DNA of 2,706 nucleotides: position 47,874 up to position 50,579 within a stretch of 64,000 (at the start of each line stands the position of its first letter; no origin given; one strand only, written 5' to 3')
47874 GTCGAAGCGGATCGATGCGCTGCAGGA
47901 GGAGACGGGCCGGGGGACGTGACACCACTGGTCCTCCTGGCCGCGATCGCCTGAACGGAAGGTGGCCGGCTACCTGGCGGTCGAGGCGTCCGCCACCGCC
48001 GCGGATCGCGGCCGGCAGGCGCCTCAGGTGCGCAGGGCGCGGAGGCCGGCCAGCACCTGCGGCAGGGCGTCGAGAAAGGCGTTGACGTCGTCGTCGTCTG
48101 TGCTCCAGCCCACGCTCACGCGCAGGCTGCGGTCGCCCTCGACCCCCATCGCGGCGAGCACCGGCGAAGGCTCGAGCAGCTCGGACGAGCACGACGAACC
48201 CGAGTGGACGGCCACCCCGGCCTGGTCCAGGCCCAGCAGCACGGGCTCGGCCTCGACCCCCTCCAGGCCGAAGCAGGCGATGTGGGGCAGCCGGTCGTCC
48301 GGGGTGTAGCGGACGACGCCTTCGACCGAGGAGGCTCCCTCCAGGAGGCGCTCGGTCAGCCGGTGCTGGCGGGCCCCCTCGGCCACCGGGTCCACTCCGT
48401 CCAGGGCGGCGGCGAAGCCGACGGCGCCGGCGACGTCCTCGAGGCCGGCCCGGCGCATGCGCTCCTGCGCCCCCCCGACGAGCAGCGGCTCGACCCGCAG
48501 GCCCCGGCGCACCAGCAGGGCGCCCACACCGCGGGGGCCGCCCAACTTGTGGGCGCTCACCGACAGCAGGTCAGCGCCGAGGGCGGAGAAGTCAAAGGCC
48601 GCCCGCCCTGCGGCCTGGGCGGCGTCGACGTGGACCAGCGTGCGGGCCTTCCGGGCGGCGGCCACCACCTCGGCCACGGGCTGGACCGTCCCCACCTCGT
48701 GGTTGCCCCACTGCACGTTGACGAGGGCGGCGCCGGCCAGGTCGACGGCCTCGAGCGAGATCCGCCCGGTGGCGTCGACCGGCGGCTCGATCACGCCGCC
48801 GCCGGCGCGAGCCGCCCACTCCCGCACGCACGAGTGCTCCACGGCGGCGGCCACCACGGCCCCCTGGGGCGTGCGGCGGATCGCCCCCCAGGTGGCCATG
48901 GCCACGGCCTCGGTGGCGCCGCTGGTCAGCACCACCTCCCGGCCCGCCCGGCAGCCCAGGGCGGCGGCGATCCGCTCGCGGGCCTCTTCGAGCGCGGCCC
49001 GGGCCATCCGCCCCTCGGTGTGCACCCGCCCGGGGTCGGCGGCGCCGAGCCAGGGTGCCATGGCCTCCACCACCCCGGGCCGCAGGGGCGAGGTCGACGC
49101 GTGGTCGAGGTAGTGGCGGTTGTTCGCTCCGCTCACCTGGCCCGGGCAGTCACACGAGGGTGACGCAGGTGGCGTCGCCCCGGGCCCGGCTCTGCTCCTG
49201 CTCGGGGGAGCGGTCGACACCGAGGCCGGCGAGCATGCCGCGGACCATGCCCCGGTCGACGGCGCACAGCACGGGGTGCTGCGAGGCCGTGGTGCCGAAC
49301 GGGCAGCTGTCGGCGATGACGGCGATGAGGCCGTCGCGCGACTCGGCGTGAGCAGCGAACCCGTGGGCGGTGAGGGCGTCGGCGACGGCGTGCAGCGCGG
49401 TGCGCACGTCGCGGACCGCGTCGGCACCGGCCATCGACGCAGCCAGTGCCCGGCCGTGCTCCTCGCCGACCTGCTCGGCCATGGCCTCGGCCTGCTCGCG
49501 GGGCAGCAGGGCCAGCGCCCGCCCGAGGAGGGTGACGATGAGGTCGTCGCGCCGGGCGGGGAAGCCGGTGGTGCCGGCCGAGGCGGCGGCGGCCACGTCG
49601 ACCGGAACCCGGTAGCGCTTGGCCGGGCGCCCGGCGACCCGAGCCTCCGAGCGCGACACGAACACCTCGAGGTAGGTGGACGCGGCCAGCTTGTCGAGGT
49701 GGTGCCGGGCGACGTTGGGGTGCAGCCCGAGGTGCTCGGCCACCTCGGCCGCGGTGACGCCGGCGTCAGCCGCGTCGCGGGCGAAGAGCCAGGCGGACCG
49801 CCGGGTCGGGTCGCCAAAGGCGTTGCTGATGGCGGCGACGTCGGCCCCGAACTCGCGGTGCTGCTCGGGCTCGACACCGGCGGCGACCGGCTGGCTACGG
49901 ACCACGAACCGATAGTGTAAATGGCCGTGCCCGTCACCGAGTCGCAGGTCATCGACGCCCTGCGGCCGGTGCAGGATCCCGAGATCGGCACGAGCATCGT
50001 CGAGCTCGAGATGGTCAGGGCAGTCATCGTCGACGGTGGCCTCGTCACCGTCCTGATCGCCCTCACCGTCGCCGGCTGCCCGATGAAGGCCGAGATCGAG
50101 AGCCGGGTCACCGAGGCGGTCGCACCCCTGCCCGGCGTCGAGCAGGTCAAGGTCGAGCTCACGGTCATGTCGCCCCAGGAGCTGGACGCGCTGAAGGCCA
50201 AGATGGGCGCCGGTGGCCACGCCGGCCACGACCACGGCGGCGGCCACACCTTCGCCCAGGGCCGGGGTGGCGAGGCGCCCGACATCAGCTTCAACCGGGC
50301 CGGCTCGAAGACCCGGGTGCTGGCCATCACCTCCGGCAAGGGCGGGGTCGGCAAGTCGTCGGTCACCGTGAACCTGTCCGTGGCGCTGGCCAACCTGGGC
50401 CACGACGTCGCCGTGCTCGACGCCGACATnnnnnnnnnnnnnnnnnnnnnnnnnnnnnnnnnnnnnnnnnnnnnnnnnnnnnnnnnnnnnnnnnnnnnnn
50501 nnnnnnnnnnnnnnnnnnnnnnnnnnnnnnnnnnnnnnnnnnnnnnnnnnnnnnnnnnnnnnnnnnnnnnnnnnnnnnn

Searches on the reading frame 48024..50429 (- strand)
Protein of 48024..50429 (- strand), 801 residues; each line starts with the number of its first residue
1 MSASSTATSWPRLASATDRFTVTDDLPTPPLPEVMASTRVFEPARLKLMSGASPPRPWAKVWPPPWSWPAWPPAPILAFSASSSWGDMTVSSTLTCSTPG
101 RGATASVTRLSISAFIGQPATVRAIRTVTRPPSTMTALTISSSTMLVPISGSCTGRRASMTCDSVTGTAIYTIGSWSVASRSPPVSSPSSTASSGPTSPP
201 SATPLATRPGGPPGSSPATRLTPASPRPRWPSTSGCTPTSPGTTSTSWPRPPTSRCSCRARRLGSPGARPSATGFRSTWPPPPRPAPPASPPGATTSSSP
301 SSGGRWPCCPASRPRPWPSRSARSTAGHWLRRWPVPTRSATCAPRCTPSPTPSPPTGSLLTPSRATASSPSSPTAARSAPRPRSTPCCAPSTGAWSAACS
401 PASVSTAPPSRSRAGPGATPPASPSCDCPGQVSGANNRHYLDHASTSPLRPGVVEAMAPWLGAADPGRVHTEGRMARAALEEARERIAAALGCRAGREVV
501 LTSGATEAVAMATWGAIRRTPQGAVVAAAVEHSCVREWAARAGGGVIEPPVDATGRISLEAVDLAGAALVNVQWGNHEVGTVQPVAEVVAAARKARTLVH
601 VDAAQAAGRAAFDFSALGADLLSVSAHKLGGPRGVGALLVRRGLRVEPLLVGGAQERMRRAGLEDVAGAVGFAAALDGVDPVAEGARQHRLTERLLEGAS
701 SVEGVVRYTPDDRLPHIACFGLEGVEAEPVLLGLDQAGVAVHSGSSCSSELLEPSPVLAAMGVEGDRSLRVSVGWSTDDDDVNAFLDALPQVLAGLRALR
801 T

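Call 5: search_protein_families(library=pfam, proteins=[window:48024-50429:-], max_evalue=0.01)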
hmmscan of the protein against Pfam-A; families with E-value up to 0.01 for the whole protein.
window:48024-50429:- (801 aa): 1 family
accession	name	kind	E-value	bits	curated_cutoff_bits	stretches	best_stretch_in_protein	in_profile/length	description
PF00266.25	Aminotran_5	-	1.1e-56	192.8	21.5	1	439-785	1-371/371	Aminotransferase class-V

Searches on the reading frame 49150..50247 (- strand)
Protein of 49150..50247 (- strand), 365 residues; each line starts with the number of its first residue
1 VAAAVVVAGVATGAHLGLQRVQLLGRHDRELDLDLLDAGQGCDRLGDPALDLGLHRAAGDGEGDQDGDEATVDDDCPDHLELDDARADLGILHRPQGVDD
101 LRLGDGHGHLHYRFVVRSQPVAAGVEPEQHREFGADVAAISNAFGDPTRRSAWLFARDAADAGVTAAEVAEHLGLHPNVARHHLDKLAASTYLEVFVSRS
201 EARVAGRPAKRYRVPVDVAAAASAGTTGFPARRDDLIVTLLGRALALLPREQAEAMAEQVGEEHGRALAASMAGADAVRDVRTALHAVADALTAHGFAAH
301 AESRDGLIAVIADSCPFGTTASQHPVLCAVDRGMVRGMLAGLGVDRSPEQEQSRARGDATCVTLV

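Call 37: search_protein_families(library=pfam, proteins=[window:49150-50247:-], max_evalue=0.001)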
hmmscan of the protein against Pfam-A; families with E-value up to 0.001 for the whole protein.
window:49150-50247:- (365 aa): 3 families
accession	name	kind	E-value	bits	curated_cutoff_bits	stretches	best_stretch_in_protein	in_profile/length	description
PF18546.6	MetOD1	-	1.6e-06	28.6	23.8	1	288-362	64-138/142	Methanogen output domain 1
PF12840.13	HTH_20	-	5.4e-06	26.7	27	1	159-189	14-44/51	Helix-turn-helix domain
PF16365.12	EutK_C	-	0.00026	21.4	27.5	1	159-190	10-41/52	Ethanolamine utilization protein EutK C-terminus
